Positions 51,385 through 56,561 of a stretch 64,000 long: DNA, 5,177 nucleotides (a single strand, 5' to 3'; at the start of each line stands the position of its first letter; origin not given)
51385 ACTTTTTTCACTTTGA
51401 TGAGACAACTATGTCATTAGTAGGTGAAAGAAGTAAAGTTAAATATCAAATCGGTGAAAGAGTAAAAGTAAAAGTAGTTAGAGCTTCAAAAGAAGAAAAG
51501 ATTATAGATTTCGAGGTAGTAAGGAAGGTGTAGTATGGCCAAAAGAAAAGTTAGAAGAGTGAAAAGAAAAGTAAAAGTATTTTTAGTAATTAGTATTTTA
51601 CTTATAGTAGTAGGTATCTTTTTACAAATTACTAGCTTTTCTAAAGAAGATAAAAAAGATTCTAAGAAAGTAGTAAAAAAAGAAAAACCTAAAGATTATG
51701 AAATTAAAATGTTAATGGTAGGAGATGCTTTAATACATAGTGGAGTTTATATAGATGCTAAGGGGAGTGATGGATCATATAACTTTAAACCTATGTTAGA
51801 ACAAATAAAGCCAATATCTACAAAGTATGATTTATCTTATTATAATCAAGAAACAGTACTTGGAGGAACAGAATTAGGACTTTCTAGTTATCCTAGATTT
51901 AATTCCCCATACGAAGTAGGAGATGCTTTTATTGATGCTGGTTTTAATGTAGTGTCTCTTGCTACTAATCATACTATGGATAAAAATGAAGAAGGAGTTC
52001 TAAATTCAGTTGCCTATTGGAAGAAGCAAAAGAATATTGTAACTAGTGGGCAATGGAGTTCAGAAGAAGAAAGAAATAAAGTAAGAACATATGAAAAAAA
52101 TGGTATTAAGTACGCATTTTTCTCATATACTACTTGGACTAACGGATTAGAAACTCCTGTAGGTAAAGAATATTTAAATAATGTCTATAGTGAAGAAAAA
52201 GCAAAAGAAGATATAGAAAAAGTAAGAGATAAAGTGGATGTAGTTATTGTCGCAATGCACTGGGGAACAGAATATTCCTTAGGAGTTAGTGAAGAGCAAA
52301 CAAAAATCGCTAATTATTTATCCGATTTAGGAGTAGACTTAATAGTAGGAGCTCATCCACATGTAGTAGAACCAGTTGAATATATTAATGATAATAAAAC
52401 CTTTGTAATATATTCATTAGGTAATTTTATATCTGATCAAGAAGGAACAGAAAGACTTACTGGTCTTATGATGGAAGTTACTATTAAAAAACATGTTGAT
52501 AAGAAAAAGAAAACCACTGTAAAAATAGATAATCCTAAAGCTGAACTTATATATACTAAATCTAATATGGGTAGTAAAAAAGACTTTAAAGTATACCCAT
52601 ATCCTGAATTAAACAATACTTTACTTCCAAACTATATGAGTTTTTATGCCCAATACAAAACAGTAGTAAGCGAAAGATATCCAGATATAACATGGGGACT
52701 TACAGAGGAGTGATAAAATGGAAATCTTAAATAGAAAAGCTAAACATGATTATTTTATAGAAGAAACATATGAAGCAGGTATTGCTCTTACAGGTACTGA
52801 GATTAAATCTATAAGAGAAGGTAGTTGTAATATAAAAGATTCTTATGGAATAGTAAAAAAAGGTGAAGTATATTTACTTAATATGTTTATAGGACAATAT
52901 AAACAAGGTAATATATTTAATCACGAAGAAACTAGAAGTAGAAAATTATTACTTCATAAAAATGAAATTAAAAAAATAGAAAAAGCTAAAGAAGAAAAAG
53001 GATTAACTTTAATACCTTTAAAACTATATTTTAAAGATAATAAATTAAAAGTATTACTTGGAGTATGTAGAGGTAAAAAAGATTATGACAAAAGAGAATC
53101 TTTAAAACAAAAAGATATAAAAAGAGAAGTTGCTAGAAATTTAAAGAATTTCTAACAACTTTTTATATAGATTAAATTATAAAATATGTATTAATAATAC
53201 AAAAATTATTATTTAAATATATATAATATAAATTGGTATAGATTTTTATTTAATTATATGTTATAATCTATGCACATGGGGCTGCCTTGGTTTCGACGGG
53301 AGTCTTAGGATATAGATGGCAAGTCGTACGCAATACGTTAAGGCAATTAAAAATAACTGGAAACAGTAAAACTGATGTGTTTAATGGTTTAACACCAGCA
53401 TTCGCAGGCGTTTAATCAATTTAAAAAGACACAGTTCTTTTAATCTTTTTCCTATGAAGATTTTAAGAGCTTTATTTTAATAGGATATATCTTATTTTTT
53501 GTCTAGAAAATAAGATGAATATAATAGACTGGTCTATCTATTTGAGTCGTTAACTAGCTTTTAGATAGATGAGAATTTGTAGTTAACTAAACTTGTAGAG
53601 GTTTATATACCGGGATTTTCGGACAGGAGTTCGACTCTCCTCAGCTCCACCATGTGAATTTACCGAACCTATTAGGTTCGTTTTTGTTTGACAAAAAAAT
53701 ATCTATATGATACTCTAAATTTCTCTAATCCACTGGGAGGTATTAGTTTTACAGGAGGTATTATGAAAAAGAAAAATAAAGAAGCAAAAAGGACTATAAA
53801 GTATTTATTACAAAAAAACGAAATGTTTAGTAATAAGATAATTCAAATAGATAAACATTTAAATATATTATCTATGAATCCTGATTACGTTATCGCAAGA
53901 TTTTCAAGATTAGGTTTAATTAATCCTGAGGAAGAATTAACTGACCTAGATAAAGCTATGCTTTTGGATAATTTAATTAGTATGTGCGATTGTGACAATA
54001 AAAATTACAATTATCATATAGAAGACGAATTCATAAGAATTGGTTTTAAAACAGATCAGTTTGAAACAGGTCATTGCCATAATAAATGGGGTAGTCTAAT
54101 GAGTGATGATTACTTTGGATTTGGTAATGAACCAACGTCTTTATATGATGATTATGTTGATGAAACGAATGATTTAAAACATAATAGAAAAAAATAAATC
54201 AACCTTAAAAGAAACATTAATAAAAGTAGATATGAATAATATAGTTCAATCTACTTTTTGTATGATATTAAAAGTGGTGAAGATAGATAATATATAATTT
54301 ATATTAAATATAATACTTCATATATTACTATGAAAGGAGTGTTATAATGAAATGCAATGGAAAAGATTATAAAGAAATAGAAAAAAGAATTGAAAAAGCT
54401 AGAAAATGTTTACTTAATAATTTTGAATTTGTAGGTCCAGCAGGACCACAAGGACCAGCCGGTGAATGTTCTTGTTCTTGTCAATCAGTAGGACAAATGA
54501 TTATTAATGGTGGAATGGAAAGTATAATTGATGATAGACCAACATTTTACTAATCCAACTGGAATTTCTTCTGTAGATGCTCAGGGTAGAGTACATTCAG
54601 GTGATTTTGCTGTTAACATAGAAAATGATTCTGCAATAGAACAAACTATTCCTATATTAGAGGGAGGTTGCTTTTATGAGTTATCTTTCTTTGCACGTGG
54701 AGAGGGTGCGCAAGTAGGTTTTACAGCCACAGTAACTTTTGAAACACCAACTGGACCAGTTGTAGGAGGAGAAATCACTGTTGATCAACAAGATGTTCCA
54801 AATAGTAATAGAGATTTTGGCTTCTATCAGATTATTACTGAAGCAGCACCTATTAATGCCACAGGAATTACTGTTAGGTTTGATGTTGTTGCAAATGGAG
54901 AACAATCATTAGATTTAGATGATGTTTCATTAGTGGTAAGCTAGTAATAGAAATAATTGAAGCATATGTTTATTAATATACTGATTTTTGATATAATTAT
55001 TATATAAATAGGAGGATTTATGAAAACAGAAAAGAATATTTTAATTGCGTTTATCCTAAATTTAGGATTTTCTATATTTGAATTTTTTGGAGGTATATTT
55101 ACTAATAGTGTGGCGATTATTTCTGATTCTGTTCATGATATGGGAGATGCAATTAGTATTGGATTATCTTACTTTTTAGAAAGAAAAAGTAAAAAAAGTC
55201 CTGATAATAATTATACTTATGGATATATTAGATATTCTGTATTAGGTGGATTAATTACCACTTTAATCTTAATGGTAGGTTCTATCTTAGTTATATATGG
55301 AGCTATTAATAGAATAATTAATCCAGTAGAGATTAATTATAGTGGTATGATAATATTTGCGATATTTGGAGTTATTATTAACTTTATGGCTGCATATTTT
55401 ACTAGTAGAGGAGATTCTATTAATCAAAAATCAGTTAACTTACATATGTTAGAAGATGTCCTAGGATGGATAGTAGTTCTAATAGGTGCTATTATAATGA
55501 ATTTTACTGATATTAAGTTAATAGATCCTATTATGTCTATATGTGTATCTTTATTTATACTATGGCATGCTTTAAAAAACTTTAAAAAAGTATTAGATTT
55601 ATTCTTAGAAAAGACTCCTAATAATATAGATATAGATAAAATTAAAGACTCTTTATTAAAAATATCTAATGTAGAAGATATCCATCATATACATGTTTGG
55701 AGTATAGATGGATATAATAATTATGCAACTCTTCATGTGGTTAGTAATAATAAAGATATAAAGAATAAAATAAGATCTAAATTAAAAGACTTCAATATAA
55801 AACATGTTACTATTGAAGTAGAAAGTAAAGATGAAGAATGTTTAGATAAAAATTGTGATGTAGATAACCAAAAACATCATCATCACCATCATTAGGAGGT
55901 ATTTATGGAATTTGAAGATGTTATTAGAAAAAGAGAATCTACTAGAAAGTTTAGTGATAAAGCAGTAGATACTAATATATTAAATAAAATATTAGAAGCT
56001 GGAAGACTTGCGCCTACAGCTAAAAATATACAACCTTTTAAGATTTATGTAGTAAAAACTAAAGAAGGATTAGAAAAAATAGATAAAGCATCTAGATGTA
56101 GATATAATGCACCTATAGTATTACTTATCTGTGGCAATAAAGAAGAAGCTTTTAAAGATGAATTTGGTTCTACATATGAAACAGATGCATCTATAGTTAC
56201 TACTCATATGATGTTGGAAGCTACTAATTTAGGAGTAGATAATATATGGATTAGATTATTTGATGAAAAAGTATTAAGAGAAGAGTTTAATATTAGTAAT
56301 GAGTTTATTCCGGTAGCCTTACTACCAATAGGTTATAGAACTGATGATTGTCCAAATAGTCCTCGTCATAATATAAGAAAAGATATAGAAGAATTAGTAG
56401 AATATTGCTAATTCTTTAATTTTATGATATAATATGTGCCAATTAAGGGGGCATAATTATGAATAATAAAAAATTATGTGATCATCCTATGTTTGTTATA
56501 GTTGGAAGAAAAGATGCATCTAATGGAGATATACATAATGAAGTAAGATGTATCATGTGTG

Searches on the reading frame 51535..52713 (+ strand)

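Call 72: search_protein_families(library=pfam, proteins=[window:51535-52713:+], max_evalue=0.000001)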
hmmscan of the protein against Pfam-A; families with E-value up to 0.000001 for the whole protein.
window:51535-52713:+ (392 aa): 1 family
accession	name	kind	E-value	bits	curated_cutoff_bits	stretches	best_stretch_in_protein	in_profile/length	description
PF09587.15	PGA_cap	-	7.5e-66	222.7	27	1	59-302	2-255/255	Bacterial capsule synthesis protein PGA_cap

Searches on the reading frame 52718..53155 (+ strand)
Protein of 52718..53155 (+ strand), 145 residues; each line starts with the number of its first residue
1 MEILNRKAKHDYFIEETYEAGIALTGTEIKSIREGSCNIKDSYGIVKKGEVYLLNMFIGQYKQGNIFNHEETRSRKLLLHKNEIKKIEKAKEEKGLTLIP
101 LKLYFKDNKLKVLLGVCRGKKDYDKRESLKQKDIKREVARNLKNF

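Call 72: search_protein_families(library=pfam, proteins=[window:52718-53155:+], max_evalue=0.000001)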
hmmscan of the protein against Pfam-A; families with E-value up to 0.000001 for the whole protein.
window:52718-53155:+ (145 aa): 1 family
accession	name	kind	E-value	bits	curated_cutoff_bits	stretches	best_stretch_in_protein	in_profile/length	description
PF01668.23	SmpB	-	7e-60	201.5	27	1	4-144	3-143/143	SmpB protein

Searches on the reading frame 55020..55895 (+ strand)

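Call 72: search_protein_families(library=pfam, proteins=[window:55020-55895:+], max_evalue=0.000001)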
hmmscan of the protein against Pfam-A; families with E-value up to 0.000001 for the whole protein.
window:55020-55895:+ (291 aa): 2 families
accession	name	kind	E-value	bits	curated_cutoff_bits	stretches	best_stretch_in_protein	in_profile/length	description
PF01545.26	Cation_efflux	-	1.2e-41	143.2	26.6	1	7-194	1-196/198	Cation efflux family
PF16916.11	ZT_dimer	-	2.1e-08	34.5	26.7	1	200-269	1-77/78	Dimerisation domain of Zinc Transporter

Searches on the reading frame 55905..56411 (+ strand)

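Call 72: search_protein_families(library=pfam, proteins=[window:55905-56411:+], max_evalue=0.000001)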
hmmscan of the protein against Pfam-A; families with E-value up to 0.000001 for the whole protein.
window:55905-56411:+ (168 aa): 2 families
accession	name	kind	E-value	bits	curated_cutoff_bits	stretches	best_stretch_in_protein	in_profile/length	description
PF00881.29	Nitroreductase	-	3.5e-25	89.6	23.5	2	7-64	1-58/167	Nitroreductase family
PF14512.11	TM1586_NiRdase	-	6.7e-11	42.7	27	1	5-167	4-151/215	Putative TM nitroreductase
